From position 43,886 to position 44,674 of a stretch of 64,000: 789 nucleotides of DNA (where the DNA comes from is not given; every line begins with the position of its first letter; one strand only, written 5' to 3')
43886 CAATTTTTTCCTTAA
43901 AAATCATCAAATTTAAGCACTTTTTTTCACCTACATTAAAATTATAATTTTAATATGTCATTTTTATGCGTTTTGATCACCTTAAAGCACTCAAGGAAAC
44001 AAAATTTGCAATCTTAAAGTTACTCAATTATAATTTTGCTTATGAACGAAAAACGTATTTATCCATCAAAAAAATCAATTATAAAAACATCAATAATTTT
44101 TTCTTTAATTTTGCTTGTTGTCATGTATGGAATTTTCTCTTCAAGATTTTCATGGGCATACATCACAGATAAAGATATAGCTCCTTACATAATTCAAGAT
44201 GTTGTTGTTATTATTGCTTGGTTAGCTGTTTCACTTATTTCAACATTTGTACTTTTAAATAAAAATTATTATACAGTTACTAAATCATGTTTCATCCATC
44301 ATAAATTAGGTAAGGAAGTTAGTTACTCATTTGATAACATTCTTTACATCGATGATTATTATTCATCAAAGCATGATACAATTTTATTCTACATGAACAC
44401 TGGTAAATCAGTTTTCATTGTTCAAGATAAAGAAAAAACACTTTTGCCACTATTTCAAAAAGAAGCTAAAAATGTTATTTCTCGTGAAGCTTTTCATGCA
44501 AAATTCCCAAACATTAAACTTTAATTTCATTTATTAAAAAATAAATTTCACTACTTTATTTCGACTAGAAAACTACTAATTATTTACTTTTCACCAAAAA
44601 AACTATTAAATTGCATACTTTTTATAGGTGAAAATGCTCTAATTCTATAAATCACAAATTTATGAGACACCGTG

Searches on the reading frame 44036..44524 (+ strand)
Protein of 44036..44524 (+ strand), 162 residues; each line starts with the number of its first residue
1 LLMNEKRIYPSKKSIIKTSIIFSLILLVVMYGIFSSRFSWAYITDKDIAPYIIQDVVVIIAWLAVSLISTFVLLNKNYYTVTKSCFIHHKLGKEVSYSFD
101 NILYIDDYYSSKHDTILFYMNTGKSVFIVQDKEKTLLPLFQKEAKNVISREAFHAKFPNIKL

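Call 42: search_protein_families(library=padloc, proteins=[window:44036-44524:+], max_evalue=0.1)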
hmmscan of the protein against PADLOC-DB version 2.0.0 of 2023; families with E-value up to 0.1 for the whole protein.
window:44036-44524:+ (162 aa): 0 families

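Call 43: search_protein_families(library=pfam, proteins=[window:44036-44524:+], max_evalue=0.1)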
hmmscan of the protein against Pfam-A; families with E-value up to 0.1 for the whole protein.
window:44036-44524:+ (162 aa): 1 family
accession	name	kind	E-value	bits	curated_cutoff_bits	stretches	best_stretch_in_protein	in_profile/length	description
PF17870.6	Insulin_TMD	-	0.048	14.2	33.4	0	14-34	16-36/47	Insulin receptor trans-membrane segment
